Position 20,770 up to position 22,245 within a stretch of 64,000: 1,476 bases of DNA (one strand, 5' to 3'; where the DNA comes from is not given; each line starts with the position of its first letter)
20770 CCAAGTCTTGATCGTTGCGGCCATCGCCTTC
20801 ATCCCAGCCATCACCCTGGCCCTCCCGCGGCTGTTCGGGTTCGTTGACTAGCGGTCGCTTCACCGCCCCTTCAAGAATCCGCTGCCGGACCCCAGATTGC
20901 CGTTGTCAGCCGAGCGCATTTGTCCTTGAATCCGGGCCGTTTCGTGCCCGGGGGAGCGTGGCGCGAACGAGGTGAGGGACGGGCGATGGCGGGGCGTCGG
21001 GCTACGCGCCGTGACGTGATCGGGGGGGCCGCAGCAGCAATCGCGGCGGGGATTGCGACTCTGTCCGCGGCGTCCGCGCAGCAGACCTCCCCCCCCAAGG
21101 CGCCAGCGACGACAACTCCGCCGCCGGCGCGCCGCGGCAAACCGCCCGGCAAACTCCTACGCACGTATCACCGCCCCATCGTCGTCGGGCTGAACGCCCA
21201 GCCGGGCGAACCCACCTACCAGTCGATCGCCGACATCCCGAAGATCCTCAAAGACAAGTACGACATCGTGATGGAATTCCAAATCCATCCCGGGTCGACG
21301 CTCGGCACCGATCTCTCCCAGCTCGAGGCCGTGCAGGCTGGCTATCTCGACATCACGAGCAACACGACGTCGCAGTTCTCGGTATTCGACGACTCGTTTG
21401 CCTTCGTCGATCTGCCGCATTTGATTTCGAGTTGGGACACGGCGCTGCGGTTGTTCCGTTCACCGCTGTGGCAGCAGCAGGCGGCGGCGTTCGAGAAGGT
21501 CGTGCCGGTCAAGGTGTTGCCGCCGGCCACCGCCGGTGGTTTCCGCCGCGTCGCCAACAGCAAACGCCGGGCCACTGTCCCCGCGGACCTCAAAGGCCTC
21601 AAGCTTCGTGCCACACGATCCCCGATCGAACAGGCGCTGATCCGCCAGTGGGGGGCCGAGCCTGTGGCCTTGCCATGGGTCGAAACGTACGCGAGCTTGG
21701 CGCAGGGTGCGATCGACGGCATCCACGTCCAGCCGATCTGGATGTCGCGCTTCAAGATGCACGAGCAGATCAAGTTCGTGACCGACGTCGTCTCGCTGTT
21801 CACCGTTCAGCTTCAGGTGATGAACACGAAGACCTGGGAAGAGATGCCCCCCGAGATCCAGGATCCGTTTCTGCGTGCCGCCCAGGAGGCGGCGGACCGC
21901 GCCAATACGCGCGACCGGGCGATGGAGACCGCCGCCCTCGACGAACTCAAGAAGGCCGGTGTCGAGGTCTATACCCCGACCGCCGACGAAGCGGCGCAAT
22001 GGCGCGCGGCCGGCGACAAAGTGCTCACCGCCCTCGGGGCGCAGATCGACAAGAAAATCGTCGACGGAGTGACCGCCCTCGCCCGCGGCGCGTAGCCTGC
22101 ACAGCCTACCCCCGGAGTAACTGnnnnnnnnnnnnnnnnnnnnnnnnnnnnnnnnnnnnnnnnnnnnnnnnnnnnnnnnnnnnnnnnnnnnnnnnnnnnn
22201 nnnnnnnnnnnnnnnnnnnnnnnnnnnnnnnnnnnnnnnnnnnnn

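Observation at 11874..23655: TRAP transporter locus with one DctQM permease but three DctP solute-binding paralogs, embedded in a racemase/methyltransferase/flavoprotein/SDR cluster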

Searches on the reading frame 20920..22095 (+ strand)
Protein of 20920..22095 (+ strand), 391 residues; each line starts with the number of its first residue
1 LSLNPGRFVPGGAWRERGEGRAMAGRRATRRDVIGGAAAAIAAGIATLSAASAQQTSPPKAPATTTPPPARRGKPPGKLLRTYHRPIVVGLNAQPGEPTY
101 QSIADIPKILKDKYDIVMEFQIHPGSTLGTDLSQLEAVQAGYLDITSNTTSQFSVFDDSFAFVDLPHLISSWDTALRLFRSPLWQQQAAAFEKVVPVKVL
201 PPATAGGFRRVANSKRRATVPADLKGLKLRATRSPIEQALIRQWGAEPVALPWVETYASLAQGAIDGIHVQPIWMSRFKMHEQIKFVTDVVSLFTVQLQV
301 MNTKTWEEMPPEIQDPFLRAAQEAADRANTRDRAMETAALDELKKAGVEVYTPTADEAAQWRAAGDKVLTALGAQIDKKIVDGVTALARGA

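Call 3: search_protein_families(library=pfam, proteins=[window:20920-22095:+])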
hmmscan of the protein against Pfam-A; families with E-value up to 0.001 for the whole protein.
window:20920-22095:+ (391 aa): 1 family
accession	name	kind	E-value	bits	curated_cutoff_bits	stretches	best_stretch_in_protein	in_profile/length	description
PF03480.18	DctP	-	3.2e-52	178.1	23.4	1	92-370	4-280/286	Bacterial extracellular solute-binding protein, family 7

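Call 9: search_protein_families(library=ncbifam, proteins=[window:20986-22095:+], max_evalue=0.00001)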
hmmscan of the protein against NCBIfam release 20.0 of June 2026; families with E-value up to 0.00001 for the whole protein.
window:20986-22095:+ (369 aa): 2 families
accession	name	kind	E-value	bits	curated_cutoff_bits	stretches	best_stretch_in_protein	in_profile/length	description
NF037995.1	TRAP_S1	subfamily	6.4e-44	150.3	50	1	70-339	5-271/271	TRAP transporter substrate-binding protein DctP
TIGR00787.1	dctP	subfamily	2.4e-35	122.2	175.05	1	69-325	3-257/257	DctP family TRAP transporter solute-binding subunit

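Call 46: find_homologous_proteins(query=window:20986-22095:+, max_evalue=1e-30)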
Query window:20986-22095:+ (369 aa): 91 proteins with E <= 1e-30 among 8000 candidates.
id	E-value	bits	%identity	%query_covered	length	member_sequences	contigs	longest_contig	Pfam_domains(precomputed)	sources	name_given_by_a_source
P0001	7.0e-239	810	100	100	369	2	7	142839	PF03480.19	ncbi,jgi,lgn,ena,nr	ncbi:MAG: TRAP transporter substrate-binding protein [Alphaproteobacteria bacterium]|nr:TRAP transpo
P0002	7.9e-128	445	61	85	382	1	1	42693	PF03480.19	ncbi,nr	ncbi:MAG: TRAP transporter substrate-binding protein [Alphaproteobacteria bacterium]|nr:TRAP transpo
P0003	1.5e-113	398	57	83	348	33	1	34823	PF03480.19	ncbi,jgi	jgi:TRAP-type C4-dicarboxylate transport system substrate-binding protein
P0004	4.6e-111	390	49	98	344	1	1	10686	PF03480.19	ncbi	-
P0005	7.2e-109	382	57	83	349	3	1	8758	PF03480.19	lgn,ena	-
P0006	9.9e-109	382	54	83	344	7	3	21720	PF03480.19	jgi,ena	jgi:TRAP-type transport system periplasmic protein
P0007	3.9e-108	380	54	83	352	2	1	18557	PF03480.19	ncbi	-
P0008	1.8e-107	378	55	83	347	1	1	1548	PF03480.19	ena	-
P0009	3.0e-107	377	56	83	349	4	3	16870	PF03480.19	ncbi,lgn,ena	-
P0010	1.1e-106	375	53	83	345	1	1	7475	PF03480.19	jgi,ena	-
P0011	1.5e-106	375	55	83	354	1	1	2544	PF03480.19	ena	-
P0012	1.5e-106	375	53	83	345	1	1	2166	PF03480.19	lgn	-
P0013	1.6e-106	375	53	83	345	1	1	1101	PF03480.19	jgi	-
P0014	2.0e-106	374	53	83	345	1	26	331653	PF03480.19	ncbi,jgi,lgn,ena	jgi:TRAP-type C4-dicarboxylate transport system substrate-binding protein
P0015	4.5e-106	373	54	83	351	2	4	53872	PF03480.19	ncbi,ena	-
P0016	4.5e-106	373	54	83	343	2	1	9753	PF03480.19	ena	-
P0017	5.2e-106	373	56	83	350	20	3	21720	PF03480.19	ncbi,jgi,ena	jgi:TRAP-type transport system periplasmic protein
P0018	5.8e-106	373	54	83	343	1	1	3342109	PF03480.19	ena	-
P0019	7.6e-106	372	54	83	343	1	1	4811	PF10518.15,PF03480.19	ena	-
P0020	8.4e-106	372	54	83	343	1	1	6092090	PF03480.19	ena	-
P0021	8.4e-106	372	54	83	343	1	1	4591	PF03480.19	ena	-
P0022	1.2e-105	372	54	83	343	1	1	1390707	PF03480.19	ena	-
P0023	1.2e-105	372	54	83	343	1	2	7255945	PF03480.19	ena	-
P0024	1.3e-105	372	54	83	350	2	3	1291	PF03480.19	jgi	jgi:TRAP-type C4-dicarboxylate transport system substrate-binding protein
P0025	1.5e-105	372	54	83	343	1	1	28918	PF10518.15,PF03480.19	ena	-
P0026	1.5e-105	372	54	83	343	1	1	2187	PF10518.15,PF03480.19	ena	-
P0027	1.6e-105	371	54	83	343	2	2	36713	PF03480.19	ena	-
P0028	1.7e-105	371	54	83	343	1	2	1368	PF03480.19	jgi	jgi:TRAP-type C4-dicarboxylate transport system substrate-binding protein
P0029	1.8e-105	371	54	83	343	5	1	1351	PF03480.19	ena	-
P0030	1.9e-105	371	54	83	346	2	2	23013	PF03480.19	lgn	-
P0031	2.0e-105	371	54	83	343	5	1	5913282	PF03480.19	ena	-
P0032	2.1e-105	371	54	83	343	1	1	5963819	PF03480.19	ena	-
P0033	2.2e-105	371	54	83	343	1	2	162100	PF03480.19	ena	-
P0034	2.3e-105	371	52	83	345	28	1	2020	PF03480.19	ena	-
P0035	2.7e-105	371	54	83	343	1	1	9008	PF03480.19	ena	-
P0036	3.1e-105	370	54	83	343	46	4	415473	PF03480.19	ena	-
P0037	3.7e-105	370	54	83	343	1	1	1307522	PF10518.15,PF03480.19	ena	-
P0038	3.9e-105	370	54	83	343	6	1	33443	PF10518.15,PF03480.19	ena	-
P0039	4.3e-105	370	54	83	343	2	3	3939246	PF03480.19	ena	-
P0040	7.6e-105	369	54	83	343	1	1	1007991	PF03480.19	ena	-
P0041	1.1e-104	369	54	83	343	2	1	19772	PF03480.19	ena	-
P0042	2.5e-104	368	54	83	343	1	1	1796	PF03480.19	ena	-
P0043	2.8e-104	367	53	83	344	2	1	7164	PF03480.19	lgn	-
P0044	3.2e-104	367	55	83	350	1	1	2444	PF03480.19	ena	-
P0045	3.5e-104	367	53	82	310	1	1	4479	PF03480.19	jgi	-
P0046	4.3e-104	367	54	83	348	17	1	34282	PF03480.19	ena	-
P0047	1.3e-103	365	52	99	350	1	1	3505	PF03480.19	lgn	-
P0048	2.2e-103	364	52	88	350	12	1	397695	PF03480.19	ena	-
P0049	5.5e-103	363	54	87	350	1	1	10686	PF10518.15,PF03480.19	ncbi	-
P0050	7.7e-103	363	53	83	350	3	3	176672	PF03480.19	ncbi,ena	-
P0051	1.4e-102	362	54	83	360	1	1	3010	PF03480.19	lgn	-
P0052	4.3e-102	360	53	83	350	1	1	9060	PF03480.19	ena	-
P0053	3.5e-101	357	53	87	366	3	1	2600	PF03480.19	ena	-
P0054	6.4e-101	356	52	83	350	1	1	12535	PF03480.19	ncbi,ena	-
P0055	5.1e-100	353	52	83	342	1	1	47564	PF03480.19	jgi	jgi:C4-dicarboxylate-binding protein DctP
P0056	9.4e-100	352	48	98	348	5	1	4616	PF03480.19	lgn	-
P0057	1.7e-99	352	48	98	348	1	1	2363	PF03480.19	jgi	-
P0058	2.5e-99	351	53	82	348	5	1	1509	PF03480.19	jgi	jgi:TRAP-type transport system periplasmic protein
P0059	2.9e-99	351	49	84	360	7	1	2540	PF03480.19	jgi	-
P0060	3.0e-99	351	52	83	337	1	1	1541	PF03480.19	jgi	jgi:TRAP-type C4-dicarboxylate transport system substrate-binding protein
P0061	4.7e-99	350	49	83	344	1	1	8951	PF03480.19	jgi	jgi:TRAP-type C4-dicarboxylate transport system substrate-binding protein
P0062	5.9e-99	350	51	83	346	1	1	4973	PF03480.19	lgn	-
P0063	8.4e-99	349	47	96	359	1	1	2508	PF03480.19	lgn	-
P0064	1.1e-98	349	45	99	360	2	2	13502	PF03480.19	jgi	jgi:C4-dicarboxylate-binding protein DctP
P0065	1.4e-98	349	52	83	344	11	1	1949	PF03480.19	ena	-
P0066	4.0e-98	347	50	82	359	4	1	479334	PF03480.19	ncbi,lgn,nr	ncbi:MAG: TRAP transporter substrate-binding protein [Betaproteobacteria bacterium]|nr:MAG: TRAP tra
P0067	7.6e-98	346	46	97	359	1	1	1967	PF03480.19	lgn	-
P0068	4.1e-97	344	51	83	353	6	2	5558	PF03480.19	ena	-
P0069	1.1e-96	342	44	99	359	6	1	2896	PF03480.19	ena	-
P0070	1.9e-96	342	51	82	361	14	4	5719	PF03480.19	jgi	jgi:TRAP-type C4-dicarboxylate transport system substrate-binding protein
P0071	2.0e-96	341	50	83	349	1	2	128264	PF03480.19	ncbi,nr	ncbi:MAG: TRAP transporter substrate-binding protein [Alphaproteobacteria bacterium]|nr:TRAP transpo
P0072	2.0e-96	341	50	85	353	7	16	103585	PF03480.19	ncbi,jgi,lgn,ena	jgi:TRAP-type C4-dicarboxylate transport system substrate-binding protein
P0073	9.7e-96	339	48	87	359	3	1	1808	PF03480.19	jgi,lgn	jgi:TRAP-type C4-dicarboxylate transport system substrate-binding protein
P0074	1.3e-95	339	56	74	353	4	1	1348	PF10518.15,PF03480.19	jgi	jgi:TRAP-type C4-dicarboxylate transport system substrate-binding protein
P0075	2.2e-94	335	51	83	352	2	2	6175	PF03480.19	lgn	-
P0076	4.8e-93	330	47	83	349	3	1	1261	PF03480.19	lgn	-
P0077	1.2e-92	329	52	84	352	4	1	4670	PF03480.19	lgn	-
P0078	1.3e-92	329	50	83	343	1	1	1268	PF10518.15,PF03480.19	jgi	-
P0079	2.9e-92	328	50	83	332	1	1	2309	PF03480.19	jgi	jgi:TRAP-type C4-dicarboxylate transport system substrate-binding protein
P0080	3.9e-92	327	49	83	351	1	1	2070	PF03480.19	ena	-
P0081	9.8e-92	326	50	83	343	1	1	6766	PF10518.15,PF03480.19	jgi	jgi:TRAP-type C4-dicarboxylate transport system substrate-binding protein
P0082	2.1e-89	318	45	96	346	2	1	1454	PF03480.19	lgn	-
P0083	2.5e-89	318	48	83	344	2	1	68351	PF03480.19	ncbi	-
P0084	1.0e-83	300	50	75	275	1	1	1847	PF03480.19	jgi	jgi:TRAP-type transport system periplasmic protein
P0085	2.5e-81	292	51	73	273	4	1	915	PF03480.19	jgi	-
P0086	1.5e-77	279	58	56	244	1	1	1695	PF03480.19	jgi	-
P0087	1.7e-76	276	51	67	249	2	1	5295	PF03480.19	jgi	-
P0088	1.9e-76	276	51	67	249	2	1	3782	PF03480.19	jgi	-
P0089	1.0e-64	237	55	58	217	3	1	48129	PF03480.19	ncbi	-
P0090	4.8e-50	189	64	38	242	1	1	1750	PF03480.19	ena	-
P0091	3.0e-32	130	32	73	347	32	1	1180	PF03480.19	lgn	-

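Call 47: find_encoding_contigs(protein=P0002, flank=10000, max_places=3)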
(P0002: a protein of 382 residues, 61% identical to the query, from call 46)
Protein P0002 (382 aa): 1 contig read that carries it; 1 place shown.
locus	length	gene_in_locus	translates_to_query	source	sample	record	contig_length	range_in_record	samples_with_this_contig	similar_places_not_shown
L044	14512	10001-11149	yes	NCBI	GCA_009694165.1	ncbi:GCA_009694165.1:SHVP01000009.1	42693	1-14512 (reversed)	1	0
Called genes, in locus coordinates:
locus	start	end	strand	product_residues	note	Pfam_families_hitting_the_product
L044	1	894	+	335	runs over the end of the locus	-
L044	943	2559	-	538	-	PF01425:Amidase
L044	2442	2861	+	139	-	PF03061:4HBT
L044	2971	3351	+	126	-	PF07978:NIPSNAP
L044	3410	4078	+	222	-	PF13417:GST_N_3, PF13409:GST_N_2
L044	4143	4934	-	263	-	PF00106:adh_short, PF08659:KR, PF23441:SDR (weak), PF13561:adh_short_C2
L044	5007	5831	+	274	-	PF02668:TauD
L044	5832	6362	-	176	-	PF13302:Acetyltransf_3 (weak), PF00583:Acetyltransf_1, PF13673:Acetyltransf_10, PF08445:FR47 (weak), PF13508:Acetyltransf_7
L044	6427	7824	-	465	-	PF01494:FAD_binding_3 (weak), PF01946:Thi4 (faint), PF03486:HI0933_like (faint), PF07992:Pyr_redox_2 (faint), PF00890:FAD_binding_2, PF01266:DAO, PF12831:FAD_oxidored, PF13450:NAD_binding_8 (weak)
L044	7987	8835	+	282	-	PF01177:Asp_Glu_race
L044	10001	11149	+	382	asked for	PF03480:DctP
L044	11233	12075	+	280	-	-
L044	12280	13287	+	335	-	PF13414:TPR_11 (weak), PF23914:TPR_CcmH_CycH (weak), PF13424:TPR_12, PF14559:TPR_19, PF00515:TPR_1 (weak), PF07719:TPR_2 (weak), PF13414:TPR_11, PF13432:TPR_16, +9 more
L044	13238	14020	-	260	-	PF00106:adh_short, PF13561:adh_short_C2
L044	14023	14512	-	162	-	PF00106:adh_short, PF13561:adh_short_C2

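Call 48: find_encoding_contigs(protein=P0003, flank=10000, max_places=3)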
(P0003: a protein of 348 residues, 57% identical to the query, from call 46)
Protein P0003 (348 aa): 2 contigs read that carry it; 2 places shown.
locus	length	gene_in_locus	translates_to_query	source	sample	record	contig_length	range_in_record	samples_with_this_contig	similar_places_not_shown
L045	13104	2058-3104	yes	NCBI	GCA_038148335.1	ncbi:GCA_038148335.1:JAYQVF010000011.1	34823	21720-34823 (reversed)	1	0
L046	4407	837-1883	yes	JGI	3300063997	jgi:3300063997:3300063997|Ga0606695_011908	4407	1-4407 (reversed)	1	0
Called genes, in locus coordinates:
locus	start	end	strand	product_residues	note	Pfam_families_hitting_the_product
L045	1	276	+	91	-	?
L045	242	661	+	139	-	PF06808:DctM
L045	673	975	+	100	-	-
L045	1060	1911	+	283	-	PF12973:Cupin_7 (weak), PF14499:DUF4437 (weak), PF12973:Cupin_7 (weak)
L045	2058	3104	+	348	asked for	PF03480:DctP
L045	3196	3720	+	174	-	PF04290:DctQ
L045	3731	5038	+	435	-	PF06808:DctM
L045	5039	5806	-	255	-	PF00106:adh_short, PF13561:adh_short_C2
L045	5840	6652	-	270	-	PF00106:adh_short, PF13561:adh_short_C2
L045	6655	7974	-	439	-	PF00909:Ammonium_transp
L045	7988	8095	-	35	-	-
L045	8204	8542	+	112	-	PF01042:Ribonuc_L-PSP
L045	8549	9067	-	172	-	-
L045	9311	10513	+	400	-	PF00083:Sugar_tr, PF07690:MFS_1, PF13347:MFS_2 (weak)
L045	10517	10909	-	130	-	PF13577:SnoaL_4 (weak), PF12680:SnoaL_2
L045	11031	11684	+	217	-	PF09335:VTT_dom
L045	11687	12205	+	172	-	PF02600:DsbB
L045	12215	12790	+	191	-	PF03232:COQ7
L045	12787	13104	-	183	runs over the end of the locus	PF01844:HNH, PF14279:HNH_5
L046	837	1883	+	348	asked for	PF03480:DctP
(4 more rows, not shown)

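Call 50: find_encoding_contigs(protein=P0001, flank=3000, max_places=8)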
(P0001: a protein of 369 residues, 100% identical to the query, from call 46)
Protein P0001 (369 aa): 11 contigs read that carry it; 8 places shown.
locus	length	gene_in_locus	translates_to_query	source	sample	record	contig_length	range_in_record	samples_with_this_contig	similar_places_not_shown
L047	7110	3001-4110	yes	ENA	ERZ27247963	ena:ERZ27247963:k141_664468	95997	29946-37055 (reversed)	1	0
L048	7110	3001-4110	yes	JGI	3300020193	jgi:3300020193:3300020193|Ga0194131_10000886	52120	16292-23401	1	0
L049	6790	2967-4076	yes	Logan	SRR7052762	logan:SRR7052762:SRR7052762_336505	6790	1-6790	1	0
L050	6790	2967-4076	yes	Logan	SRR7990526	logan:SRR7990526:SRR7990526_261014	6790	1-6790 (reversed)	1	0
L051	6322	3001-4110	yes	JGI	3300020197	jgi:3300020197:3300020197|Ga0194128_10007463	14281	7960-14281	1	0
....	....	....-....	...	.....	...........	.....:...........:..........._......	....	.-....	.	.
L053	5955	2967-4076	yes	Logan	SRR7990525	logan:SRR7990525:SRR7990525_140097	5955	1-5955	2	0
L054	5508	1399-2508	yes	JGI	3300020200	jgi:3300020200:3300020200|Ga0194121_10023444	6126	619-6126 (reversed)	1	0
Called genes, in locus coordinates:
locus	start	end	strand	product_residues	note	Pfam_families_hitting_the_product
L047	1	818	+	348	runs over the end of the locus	PF03480:DctP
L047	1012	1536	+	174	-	PF04290:DctQ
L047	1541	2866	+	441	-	PF06808:DctM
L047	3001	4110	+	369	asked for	PF03480:DctP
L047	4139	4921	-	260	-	PF00106:adh_short, PF01370:Epimerase (faint), PF13561:adh_short_C2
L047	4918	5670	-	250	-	PF00106:adh_short, PF13561:adh_short_C2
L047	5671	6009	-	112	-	PF00543:P-II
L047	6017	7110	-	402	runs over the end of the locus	PF00909:Ammonium_transp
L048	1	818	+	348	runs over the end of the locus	PF03480:DctP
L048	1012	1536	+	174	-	PF04290:DctQ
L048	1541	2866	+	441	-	PF06808:DctM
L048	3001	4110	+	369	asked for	PF03480:DctP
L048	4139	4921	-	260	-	PF00106:adh_short, PF01370:Epimerase (faint), PF13561:adh_short_C2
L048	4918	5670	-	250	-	PF00106:adh_short, PF13561:adh_short_C2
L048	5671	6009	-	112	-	PF00543:P-II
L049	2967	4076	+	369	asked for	PF03480:DctP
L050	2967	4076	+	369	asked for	PF03480:DctP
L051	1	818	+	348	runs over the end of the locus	PF03480:DctP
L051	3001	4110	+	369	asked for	PF03480:DctP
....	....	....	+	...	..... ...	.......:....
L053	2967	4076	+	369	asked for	PF03480:DctP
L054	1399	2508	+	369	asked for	PF03480:DctP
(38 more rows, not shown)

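Call 102: predict_structure(alignment_id=A4)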
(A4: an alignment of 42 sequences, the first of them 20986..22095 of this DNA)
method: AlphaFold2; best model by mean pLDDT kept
length: 369 residues; sequences in the alignment: 42
mean_pLDDT: 86.2   pTM: 0.80
mean pLDDT of the five models: 86.2, 85.2, 84.7, 84.1, 83.0
residues with pLDDT >= 90: 264; 70-90: 43; 50-70: 21; < 50: 41
segments of 3 or more residues with pLDDT < 50: 1-5, 15-44, 46-51
pLDDT, mean of each block of 10 residues (from residue 1): 50 49 35 38 46 69 94 92 98 97 76 92 93 92 91 94 97 97 79 98 97 95 96 95 95 92 95 93 97 98 95 92 97 97 96 94 88
secondary structure, 60 per line:
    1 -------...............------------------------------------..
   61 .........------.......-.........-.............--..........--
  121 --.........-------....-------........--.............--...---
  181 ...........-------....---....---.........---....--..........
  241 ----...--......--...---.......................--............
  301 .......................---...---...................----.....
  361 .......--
elements in order: H8-22 E59-69 H76-82 H84-92 E94-102 H103-106 H109-118 E123-127 H128-131 H139-142 H150-157 H160-172 E175-177 E181-191 H199-202 E206-209 H213-221 E225-228 H231-240 E245-247 H250-255 E264-280 H281-286 H289-323 E327-329 H333-351 H356-367

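Call 104: fold_search(model_id=the predicted structure, library=pdb)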
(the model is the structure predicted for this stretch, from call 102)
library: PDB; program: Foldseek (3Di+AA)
matches with E <= 10: 909; with E <= 0.001: 440
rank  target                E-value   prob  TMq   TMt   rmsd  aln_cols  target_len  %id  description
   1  8t9t                  1.5e-24  1.00  0.72  0.85   2.7       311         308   23  Apo Crystal Structure of a Substrate Binding Protein (IseP) from an Isethionate TRAP Transporter (released 2024-06-26)
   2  4p47                  1.9e-24  1.00  0.73  0.83   3.2       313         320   26  CRYSTAL STRUCTURE OF A TRAP PERIPLASMIC SOLUTE BINDING PROTEIN FROM OCHROBACTRUM ANTHROPI (Oant_4429), TARGET EFI-510151 (released 2014-04-23)
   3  8te9_B                3.3e-24  1.00  0.76  0.90   2.2       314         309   23  Crystal Structure of an Isethionate bound Substrate Binding Protein (IseP) from an Isethionate TRAP Transporter (released 2024-07-10)
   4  4xeq_A                6.9e-24  1.00  0.76  0.92   1.9       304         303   24  CRYSTAL STRUCTURE OF A TRAP PERIPLASMIC SOLUTE BINDING PROTEIN FROM DESULFOVIBRIO VULGARIS (Deval_0042, TARGET EFI-510 (released 2015-01-28)
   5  4nq8_A                2.2e-23  1.00  0.77  0.94   1.8       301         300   22  Crystal structure of a trap periplasmic solute binding protein from Bordetella bronchispeptica (bb3421), target EFI-51 (released 2014-01-01)
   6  4nq8_B                2.9e-23  1.00  0.76  0.93   1.8       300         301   22  Crystal structure of a trap periplasmic solute binding protein from Bordetella bronchispeptica (bb3421), target EFI-51 (released 2014-01-01)
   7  4xeq_B                4.3e-23  1.00  0.77  0.93   1.9       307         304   24  CRYSTAL STRUCTURE OF A TRAP PERIPLASMIC SOLUTE BINDING PROTEIN FROM DESULFOVIBRIO VULGARIS (Deval_0042, TARGET EFI-510 (released 2015-01-28)
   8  2xxk                  5.1e-23  1.00  0.72  0.86   2.7       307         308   25  SiaP complex (released 2011-11-23)
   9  7a5c_A                5.1e-23  1.00  0.68  0.77   3.6       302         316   22  Crystal structure of spin labelled VcSiaP R125A bound to an artificial peptide ligand. (released 2020-12-30)
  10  9fvb_A                5.1e-23  1.00  0.64  0.76   4.2       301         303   22  Crystal structure of VcSiaP in complex with a VHH antibody (VHH_VcP#2) (released 2024-11-06)
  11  7t3e_A                5.4e-23  1.00  0.72  0.87   2.8       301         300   22  Structure of the sialic acid bound Tripartite ATP-independent Periplasmic (TRAP) periplasmic component SiaP from Photo (released 2022-12-14)
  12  2v4c                  5.4e-23  1.00  0.72  0.85   2.7       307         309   25  Structure of sialic acid binding protein (SiaP) in the presence of KDN (released 2010-03-31)
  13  2cex_B                5.8e-23  1.00  0.72  0.86   2.9       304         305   25  Structure of a sialic acid binding protein (SiaP) in the presence of the sialic acid acid analogue Neu5Ac2en (released 2006-05-15)
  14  2wx9                  6.1e-23  1.00  0.72  0.86   2.7       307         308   25  Crystal structure of the sialic acid binding periplasmic protein SiaP (released 2011-01-26)
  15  5ltc_A                6.1e-23  1.00  0.65  0.78   4.0       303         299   20  Crystal structure of doubly spin labelled VcSiaP R125 (released 2017-01-25)
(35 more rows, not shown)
